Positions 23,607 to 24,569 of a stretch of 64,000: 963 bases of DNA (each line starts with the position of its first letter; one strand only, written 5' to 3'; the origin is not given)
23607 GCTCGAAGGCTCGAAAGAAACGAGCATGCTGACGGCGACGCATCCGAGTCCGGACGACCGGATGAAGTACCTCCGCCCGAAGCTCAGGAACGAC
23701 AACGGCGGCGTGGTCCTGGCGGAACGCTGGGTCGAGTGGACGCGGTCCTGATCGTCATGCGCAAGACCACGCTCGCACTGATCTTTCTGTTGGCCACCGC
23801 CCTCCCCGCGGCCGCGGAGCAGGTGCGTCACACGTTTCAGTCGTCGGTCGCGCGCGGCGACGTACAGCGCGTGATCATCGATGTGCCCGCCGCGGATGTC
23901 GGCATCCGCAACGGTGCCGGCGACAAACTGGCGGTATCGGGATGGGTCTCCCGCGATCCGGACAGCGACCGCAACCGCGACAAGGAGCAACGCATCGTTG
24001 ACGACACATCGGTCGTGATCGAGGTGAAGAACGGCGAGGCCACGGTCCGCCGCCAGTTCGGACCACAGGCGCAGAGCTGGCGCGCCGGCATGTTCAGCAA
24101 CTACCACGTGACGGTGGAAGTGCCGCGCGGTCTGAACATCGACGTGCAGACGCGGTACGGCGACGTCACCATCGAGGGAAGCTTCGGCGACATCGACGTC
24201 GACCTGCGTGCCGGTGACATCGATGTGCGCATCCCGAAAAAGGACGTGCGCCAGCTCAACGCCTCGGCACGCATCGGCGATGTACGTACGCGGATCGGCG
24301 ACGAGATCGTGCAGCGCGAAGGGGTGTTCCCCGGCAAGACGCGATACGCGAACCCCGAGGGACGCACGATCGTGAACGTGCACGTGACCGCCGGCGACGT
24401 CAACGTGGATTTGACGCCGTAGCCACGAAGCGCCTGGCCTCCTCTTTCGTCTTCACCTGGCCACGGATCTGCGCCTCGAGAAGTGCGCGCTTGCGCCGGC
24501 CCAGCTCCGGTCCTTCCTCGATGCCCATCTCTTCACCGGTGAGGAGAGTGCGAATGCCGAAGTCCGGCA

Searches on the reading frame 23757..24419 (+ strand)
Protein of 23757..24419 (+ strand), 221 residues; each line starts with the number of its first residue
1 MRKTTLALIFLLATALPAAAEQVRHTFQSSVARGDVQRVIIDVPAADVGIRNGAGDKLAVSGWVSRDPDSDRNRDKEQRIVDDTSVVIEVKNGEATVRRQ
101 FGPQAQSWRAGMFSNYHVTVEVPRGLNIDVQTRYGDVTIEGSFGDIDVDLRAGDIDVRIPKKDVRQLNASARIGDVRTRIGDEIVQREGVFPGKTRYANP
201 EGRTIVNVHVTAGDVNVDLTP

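Call 65: find_homologous_proteins(query=window:23757-24419:+, max_evalue=1e-10)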
Query window:23757-24419:+ (221 aa): 189 proteins with E <= 1e-10 among 1192 candidates; the best 120 are listed.
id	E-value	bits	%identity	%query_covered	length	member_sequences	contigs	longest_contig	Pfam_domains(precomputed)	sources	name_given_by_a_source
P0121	2.2e-138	477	100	100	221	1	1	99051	PF13349.13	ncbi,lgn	-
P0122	2.3e-119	415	88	90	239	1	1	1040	PF13349.13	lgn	-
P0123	8.0e-116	403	85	91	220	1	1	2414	PF13349.13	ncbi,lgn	-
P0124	5.2e-112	391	80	100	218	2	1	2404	PF13349.13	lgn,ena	-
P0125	4.9e-107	374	75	100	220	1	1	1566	PF13349.13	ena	-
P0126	3.9e-103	362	74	100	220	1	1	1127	PF13349.13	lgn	-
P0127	1.5e-102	360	73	100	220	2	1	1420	PF13349.13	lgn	-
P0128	1.8e-101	356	74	100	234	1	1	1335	PF13349.13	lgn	-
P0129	1.8e-101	356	71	100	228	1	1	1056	PF13349.13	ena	-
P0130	1.8e-100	353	76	90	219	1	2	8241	PF13349.13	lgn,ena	-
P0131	6.7e-100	351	73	100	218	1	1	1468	PF13349.13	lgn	-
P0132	8.4e-99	347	74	90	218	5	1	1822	PF13349.13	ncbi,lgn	ncbi:MAG TPA: DUF4097 family beta strand repeat-containing protein [Thermoanaerobaculia bacterium]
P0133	1.2e-98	347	70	99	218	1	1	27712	PF13349.13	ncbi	ncbi:MAG TPA: DUF4097 family beta strand repeat-containing protein [Thermoanaerobaculia bacterium]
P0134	1.8e-98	346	72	100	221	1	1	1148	PF13349.13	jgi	jgi:hypothetical protein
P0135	2.6e-98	346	73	90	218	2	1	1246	PF13349.13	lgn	-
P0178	1.1e-80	288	60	100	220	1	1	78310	-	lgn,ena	-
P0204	2.3e-71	258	55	98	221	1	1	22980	-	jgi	jgi:hypothetical protein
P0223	1.6e-65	239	52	90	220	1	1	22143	-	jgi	jgi:hypothetical protein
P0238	1.4e-64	236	50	100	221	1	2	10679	-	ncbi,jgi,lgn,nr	ncbi:MAG TPA: hypothetical protein VGQ76_19185 [Thermoanaerobaculia bacterium]|jgi:hypothetical prot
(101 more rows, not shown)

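Call 66: find_encoding_contigs(protein=P0223, flank=6000, max_places=2)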
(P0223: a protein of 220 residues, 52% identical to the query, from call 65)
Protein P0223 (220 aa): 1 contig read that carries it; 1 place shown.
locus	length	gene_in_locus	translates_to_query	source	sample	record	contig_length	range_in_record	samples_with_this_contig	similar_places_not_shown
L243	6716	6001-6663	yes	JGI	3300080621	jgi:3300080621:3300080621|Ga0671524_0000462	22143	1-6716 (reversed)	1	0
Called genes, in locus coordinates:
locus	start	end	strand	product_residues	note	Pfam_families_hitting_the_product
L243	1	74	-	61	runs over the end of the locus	PF01783:Ribosomal_L32p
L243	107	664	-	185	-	PF02620:YceD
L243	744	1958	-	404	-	-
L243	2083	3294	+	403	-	PF13439:Glyco_transf_4, PF20706:GT4-conflict, PF00534:Glycos_transf_1, PF13692:Glyco_trans_1_4, PF13524:Glyco_trans_1_2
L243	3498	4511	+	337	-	PF13439:Glyco_transf_4, PF13579:Glyco_trans_4_4 (weak), PF20706:GT4-conflict (weak), PF00534:Glycos_transf_1, PF13692:Glyco_trans_1_4, PF13524:Glyco_trans_1_2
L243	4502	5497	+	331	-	PF13439:Glyco_transf_4, PF13579:Glyco_trans_4_4, PF20706:GT4-conflict, PF00534:Glycos_transf_1, PF13692:Glyco_trans_1_4, PF13524:Glyco_trans_1_2 (faint)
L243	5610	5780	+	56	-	-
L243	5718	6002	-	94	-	-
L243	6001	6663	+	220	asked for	-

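Call 67: find_encoding_contigs(protein=P0238, flank=6000, max_places=2)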
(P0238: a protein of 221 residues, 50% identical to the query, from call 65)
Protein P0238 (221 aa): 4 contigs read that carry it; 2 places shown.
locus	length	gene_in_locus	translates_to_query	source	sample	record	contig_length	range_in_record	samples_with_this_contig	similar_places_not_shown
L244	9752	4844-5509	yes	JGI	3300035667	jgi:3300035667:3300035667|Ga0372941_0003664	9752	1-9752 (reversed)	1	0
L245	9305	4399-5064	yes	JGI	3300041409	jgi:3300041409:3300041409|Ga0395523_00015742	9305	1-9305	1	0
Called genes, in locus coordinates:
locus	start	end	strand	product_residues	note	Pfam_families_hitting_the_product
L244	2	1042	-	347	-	?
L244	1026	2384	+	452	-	PF13439:Glyco_transf_4, PF20706:GT4-conflict (weak), PF00534:Glycos_transf_1, PF13692:Glyco_trans_1_4, PF13524:Glyco_trans_1_2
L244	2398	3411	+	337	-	PF13439:Glyco_transf_4, PF13579:Glyco_trans_4_4 (weak), PF20706:GT4-conflict (weak), PF00534:Glycos_transf_1, PF13692:Glyco_trans_1_4, PF13524:Glyco_trans_1_2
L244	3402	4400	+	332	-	PF13439:Glyco_transf_4, PF13579:Glyco_trans_4_4, PF20706:GT4-conflict, PF00534:Glycos_transf_1, PF13692:Glyco_trans_1_4, PF13524:Glyco_trans_1_2 (weak)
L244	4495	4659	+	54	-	-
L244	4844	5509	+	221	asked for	-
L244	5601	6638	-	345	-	PF01743:PolyA_pol, PF12627:PolyA_pol_RNAbd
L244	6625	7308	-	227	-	PF01557:FAA_hydrolase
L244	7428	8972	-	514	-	-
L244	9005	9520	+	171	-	PF00156:Pribosyltran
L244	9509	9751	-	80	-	PF13472:Lipase_GDSL_2 (weak)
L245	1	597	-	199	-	?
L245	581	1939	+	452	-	PF13439:Glyco_transf_4, PF20706:GT4-conflict (weak), PF00534:Glycos_transf_1, PF13692:Glyco_trans_1_4, PF13524:Glyco_trans_1_2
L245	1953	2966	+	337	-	PF13439:Glyco_transf_4, PF13579:Glyco_trans_4_4 (weak), PF20706:GT4-conflict (weak), PF00534:Glycos_transf_1, PF13692:Glyco_trans_1_4, PF13524:Glyco_trans_1_2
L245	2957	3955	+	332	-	PF13439:Glyco_transf_4, PF13579:Glyco_trans_4_4, PF20706:GT4-conflict, PF00534:Glycos_transf_1, PF13692:Glyco_trans_1_4, PF13524:Glyco_trans_1_2 (weak)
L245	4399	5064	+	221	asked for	-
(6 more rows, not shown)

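Call 68: find_encoding_contigs(protein=P0204, flank=6000, max_places=2)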
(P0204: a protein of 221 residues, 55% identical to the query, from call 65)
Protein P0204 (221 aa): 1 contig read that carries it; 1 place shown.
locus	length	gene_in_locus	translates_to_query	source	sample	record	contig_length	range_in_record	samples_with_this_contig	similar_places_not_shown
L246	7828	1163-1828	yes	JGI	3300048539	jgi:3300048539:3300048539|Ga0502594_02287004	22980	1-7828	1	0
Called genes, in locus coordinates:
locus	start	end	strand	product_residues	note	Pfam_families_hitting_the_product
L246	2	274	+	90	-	?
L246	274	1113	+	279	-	PF01435:Peptidase_M48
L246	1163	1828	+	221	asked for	-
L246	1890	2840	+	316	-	PF01790:LGT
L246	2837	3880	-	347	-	PF01743:PolyA_pol, PF12627:PolyA_pol_RNAbd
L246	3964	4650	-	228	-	PF01557:FAA_hydrolase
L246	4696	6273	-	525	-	-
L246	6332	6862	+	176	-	PF00156:Pribosyltran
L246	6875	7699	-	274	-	PF02673:BacA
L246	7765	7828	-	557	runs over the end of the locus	PF00753:Lactamase_B, PF12706:Lactamase_B_2 (weak), PF22505:RNase_J_b_CASP, PF07521:RMMBL, PF17770:RNase_J_C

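Call 69: find_encoding_contigs(protein=P0178, flank=6000, max_places=2)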
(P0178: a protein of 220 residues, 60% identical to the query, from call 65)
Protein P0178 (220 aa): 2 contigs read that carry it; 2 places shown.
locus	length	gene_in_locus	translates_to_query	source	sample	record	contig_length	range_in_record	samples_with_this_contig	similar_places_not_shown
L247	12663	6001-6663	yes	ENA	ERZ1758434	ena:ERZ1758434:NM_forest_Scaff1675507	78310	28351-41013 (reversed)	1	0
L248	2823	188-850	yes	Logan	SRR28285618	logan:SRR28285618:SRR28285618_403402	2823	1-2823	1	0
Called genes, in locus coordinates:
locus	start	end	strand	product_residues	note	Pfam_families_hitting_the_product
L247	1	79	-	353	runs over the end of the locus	PF02504:FA_synthesis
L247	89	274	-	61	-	PF01783:Ribosomal_L32p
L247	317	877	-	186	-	PF02620:YceD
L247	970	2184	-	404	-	-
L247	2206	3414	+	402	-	PF13439:Glyco_transf_4, PF13579:Glyco_trans_4_4, PF20706:GT4-conflict, PF00534:Glycos_transf_1, PF13692:Glyco_trans_1_4, PF13524:Glyco_trans_1_2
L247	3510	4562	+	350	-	PF13439:Glyco_transf_4, PF13579:Glyco_trans_4_4 (weak), PF20706:GT4-conflict (weak), PF00534:Glycos_transf_1, PF13692:Glyco_trans_1_4, PF13524:Glyco_trans_1_2 (weak)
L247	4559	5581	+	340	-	PF13439:Glyco_transf_4, PF20706:GT4-conflict, PF00534:Glycos_transf_1, PF13692:Glyco_trans_1_4, PF13524:Glyco_trans_1_2 (weak)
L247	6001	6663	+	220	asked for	-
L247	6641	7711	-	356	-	PF01743:PolyA_pol, PF12627:PolyA_pol_RNAbd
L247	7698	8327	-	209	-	PF01557:FAA_hydrolase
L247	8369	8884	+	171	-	PF00156:Pribosyltran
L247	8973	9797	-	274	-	PF02673:BacA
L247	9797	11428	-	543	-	PF00753:Lactamase_B, PF12706:Lactamase_B_2, PF22505:RNase_J_b_CASP, PF07521:RMMBL, PF17770:RNase_J_C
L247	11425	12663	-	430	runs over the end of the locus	PF01336:tRNA_anti-codon, PF00152:tRNA-synt_2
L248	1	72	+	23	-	?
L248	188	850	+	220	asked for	-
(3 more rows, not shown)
